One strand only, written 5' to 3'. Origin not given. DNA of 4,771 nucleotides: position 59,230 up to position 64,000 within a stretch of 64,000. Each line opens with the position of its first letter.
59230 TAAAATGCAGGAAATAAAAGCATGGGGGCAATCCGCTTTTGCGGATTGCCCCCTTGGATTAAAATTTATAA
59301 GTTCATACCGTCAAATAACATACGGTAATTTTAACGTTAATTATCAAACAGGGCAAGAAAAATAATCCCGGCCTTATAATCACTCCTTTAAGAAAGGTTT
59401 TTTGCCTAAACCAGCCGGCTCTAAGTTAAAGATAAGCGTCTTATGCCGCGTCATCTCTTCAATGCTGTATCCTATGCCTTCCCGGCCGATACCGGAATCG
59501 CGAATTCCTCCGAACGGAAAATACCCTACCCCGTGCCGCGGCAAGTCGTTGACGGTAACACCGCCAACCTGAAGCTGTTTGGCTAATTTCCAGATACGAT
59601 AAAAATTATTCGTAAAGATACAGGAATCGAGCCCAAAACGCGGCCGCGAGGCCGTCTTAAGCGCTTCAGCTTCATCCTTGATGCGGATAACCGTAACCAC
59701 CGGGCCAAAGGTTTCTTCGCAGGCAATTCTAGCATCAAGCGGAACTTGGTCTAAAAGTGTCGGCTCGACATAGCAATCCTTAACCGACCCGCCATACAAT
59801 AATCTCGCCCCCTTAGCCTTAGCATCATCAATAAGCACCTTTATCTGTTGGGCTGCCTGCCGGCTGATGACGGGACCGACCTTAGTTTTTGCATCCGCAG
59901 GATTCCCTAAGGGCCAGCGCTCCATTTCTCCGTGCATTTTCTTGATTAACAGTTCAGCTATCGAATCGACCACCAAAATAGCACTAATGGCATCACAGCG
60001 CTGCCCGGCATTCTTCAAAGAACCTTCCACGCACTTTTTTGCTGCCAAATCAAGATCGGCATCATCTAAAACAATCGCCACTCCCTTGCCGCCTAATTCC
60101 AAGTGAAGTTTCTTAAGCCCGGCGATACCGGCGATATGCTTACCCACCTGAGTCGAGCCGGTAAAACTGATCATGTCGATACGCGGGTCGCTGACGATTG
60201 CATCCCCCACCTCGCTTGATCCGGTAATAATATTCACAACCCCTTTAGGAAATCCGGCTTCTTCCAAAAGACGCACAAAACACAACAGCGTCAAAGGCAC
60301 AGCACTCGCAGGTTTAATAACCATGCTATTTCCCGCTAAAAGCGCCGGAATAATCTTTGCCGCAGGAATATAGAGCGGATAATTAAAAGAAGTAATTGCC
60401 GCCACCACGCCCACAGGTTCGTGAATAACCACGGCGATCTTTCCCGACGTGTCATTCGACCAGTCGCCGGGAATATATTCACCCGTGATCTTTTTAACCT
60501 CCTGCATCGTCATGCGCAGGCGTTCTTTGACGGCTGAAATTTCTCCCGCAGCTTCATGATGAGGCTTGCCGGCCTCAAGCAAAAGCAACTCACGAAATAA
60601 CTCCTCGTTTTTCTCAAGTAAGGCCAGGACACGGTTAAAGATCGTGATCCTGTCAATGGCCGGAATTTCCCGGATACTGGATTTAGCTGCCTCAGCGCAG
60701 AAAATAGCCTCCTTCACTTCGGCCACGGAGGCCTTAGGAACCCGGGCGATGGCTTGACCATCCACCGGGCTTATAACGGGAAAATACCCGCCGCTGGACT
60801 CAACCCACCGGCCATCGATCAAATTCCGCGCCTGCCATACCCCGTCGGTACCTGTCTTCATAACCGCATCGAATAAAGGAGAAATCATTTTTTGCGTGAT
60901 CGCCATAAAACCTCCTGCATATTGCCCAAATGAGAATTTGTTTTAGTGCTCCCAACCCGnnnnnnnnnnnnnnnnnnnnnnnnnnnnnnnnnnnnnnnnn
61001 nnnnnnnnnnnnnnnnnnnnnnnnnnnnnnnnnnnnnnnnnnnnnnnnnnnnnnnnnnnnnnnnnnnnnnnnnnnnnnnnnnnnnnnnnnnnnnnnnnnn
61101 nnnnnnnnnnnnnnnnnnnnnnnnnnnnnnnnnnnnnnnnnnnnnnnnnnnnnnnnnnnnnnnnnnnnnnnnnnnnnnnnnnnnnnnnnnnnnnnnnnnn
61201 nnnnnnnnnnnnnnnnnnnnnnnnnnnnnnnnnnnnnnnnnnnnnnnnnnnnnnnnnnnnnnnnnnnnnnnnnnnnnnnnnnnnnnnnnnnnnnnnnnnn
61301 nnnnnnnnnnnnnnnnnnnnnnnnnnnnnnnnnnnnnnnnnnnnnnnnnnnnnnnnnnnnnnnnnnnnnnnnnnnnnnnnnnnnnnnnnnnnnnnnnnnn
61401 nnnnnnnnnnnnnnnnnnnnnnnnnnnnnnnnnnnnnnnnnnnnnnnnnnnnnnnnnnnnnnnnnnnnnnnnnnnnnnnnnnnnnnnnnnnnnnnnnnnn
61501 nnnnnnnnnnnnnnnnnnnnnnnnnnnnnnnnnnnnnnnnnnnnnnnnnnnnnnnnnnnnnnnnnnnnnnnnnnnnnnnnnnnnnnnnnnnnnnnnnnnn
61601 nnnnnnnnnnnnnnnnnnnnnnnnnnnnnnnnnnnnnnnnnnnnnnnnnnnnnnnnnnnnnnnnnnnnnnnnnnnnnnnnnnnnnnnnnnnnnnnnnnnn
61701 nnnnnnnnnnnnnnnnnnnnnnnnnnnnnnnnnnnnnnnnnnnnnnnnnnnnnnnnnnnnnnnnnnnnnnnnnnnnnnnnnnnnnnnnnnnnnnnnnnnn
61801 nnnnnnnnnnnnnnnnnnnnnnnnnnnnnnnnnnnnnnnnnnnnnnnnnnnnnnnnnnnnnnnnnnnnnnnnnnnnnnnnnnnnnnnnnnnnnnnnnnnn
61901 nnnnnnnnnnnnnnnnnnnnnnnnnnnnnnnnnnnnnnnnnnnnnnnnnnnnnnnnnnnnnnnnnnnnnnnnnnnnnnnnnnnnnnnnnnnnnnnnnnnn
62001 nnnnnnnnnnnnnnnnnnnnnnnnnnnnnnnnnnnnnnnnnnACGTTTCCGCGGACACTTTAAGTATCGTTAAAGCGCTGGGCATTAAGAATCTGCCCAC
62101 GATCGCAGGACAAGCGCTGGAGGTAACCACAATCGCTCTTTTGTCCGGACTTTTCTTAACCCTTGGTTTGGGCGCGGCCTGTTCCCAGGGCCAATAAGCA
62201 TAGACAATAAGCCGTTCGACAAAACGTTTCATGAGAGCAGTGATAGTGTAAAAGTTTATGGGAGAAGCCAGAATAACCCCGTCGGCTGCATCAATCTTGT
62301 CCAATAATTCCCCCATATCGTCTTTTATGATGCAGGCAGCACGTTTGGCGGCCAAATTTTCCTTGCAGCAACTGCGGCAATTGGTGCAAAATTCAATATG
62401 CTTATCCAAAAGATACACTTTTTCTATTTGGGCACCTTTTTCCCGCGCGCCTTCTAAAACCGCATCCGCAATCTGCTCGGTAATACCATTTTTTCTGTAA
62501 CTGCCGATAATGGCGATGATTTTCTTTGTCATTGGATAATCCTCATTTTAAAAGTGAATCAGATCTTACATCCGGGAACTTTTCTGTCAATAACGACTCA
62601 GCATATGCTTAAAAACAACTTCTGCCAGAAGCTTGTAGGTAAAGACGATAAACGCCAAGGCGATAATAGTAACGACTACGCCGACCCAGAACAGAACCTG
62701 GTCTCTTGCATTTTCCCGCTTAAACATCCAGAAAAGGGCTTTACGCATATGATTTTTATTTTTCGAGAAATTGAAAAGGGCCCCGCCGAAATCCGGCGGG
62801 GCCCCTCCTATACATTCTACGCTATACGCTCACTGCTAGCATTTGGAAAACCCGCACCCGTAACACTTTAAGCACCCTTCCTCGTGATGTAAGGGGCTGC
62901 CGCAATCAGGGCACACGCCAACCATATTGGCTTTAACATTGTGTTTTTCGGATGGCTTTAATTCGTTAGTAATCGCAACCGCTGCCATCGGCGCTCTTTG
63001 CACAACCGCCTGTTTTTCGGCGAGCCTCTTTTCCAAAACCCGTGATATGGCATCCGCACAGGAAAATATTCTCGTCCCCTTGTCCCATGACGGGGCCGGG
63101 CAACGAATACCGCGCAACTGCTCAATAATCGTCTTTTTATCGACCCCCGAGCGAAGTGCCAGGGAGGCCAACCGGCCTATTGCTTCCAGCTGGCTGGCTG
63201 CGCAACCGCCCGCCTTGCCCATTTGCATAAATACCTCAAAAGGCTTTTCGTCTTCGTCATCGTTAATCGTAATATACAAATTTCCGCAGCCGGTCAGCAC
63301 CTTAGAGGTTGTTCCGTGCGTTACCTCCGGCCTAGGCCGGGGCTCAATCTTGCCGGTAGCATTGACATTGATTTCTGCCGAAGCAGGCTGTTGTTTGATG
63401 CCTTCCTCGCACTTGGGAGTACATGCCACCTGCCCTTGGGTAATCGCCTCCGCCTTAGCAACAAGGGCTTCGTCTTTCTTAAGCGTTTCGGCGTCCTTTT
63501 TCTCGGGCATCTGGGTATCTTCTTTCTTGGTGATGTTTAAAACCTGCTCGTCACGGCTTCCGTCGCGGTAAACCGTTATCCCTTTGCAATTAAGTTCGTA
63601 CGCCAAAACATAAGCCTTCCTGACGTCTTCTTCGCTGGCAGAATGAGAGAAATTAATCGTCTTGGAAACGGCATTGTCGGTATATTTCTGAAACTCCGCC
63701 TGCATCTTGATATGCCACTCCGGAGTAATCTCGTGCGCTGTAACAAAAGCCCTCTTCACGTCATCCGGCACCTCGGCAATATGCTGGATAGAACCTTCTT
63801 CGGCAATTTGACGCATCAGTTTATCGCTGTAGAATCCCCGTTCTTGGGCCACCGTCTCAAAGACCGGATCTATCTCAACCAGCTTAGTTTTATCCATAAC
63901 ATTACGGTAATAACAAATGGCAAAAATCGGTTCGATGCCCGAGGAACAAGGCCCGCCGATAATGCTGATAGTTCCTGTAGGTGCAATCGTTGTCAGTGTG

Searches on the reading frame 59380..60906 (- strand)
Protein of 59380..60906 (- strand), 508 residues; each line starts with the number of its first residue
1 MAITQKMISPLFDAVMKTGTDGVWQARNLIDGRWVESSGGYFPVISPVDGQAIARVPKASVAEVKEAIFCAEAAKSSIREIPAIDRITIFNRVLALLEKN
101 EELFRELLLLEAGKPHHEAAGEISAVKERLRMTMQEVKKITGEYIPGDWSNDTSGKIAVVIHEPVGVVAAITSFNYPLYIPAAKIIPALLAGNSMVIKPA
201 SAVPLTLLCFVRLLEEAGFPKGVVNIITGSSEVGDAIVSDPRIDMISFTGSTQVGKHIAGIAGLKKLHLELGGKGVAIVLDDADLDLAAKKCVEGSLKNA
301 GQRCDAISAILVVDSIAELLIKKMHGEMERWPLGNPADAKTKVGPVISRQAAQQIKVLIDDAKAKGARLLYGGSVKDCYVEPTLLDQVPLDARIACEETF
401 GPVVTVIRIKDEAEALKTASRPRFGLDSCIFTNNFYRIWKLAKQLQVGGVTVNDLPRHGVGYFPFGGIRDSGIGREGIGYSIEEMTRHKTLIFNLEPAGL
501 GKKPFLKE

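Call 63: find_encoding_contigs(protein=window:59380-60906:-, flank=10000, max_places=4)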
Protein window:59380-60906:- (508 aa): 19 contigs read that carry it; 1 place shown.
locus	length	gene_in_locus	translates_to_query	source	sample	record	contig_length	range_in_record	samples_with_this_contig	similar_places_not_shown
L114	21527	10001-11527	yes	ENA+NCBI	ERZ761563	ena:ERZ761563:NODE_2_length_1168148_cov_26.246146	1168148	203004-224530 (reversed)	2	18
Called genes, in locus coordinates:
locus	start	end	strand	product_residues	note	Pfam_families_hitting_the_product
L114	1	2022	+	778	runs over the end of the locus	PF00708:Acylphosphatase, PF07503:zf-HYPF, PF01300:Sua5_yciO_yrdC, PF17788:HypF_C, PF22521:HypF_C_2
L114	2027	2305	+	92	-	PF01455:HupF_HypC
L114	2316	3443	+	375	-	PF01924:HypD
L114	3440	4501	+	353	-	PF00586:AIRS, PF02769:AIRS_C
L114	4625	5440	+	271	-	PF04055:Radical_SAM, PF13353:Fer4_12 (faint)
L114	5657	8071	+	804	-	PF00317:Ribonuc_red_lgN, PF02867:Ribonuc_red_lgC, PF12637:TSCPD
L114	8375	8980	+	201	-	PF02525:Flavodoxin_2, PF03358:FMN_red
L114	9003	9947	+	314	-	PF00089:Trypsin, PF13365:Trypsin_2, PF01476:LysM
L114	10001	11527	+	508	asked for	PF00171:Aldedh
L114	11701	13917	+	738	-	-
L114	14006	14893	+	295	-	PF01988:VIT1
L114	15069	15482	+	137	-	PF01471:PG_binding_1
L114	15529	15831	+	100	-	PF13441:Gly-zipper_YMGG, PF13488:Gly-zipper_Omp (weak)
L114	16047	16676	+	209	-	PF13462:Thioredoxin_4, PF01323:DSBA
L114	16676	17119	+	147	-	PF07291:MauE, PF07681:DoxX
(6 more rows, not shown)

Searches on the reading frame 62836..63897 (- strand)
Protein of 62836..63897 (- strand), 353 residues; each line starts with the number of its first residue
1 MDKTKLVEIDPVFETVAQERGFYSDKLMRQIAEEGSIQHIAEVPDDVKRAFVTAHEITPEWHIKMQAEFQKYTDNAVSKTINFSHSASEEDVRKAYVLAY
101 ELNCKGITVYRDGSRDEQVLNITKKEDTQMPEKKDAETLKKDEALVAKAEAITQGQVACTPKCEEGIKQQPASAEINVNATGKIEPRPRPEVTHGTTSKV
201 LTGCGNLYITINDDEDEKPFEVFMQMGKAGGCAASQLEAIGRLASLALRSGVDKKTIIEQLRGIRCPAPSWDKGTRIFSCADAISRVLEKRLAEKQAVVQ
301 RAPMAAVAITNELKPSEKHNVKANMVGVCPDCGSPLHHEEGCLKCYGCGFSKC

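Call 61: find_encoding_contigs(protein=window:62836-63897:-, flank=10000, max_places=4)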
Protein window:62836-63897:- (353 aa): no gene with exactly this product is on record in the collection.
